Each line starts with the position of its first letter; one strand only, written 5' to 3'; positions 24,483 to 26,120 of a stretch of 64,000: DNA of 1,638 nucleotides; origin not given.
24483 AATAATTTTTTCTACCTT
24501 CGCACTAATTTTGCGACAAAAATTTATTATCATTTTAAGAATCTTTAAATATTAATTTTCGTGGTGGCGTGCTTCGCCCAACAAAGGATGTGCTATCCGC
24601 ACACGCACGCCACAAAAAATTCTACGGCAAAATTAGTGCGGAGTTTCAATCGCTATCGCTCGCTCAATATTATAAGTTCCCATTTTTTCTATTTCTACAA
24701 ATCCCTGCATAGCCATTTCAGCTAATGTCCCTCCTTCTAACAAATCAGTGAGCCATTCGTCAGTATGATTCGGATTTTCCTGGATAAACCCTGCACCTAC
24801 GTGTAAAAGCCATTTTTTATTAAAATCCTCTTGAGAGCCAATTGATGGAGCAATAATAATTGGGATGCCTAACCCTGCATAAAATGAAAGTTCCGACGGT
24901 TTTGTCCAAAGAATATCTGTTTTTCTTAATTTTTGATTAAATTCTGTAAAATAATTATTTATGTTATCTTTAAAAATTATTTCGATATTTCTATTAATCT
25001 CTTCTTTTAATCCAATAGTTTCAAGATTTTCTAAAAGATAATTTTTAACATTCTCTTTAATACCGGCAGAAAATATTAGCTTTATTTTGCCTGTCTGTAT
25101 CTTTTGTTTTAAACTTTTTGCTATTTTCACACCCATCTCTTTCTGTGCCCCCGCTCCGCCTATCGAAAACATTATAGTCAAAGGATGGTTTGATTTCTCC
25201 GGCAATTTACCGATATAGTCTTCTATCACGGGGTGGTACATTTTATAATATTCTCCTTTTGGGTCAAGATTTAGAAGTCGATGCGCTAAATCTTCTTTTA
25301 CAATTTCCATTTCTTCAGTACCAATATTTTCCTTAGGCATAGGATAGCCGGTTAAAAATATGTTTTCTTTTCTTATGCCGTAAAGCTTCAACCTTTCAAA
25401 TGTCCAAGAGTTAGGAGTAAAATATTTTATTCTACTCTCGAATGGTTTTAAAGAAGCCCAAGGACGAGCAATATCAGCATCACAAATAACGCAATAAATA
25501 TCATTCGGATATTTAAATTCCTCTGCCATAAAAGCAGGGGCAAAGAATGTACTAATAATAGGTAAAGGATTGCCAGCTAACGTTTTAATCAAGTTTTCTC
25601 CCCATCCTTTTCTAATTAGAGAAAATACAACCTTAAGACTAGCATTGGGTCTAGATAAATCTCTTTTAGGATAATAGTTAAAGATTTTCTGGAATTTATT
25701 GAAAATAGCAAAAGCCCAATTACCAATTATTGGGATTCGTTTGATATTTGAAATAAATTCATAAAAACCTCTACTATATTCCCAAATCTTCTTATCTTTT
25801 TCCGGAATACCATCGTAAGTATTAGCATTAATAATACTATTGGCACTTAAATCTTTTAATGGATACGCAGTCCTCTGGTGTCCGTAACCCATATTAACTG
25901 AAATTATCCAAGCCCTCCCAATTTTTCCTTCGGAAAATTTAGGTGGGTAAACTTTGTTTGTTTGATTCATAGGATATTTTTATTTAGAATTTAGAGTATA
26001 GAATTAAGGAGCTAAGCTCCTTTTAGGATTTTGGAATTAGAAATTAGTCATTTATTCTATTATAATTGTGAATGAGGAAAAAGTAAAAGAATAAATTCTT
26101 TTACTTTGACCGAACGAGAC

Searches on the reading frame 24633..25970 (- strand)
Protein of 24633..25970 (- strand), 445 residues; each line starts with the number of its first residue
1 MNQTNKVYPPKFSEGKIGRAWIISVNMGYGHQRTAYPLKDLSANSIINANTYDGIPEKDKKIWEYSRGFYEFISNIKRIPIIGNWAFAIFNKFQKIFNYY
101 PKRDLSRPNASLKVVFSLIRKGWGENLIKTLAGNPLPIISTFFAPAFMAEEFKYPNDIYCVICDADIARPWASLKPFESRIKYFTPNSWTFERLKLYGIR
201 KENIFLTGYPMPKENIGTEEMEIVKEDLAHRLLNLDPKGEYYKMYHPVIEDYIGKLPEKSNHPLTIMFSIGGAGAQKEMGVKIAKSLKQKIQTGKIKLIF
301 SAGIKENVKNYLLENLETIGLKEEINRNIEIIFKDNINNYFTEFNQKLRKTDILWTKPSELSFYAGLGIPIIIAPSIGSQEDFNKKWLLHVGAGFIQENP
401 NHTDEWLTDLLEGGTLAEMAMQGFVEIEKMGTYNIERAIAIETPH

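Call 32: search_protein_families(library=pfam, proteins=[window:24633-25970:-], max_evalue=0.00001)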
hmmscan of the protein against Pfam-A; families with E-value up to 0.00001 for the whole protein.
window:24633-25970:- (445 aa): 1 family
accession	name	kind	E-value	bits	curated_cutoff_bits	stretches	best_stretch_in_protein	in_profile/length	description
PF22053.2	DUF6938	-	1.1e-18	68.1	27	2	259-319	33-93/236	Domain of unknown function (DUF6938)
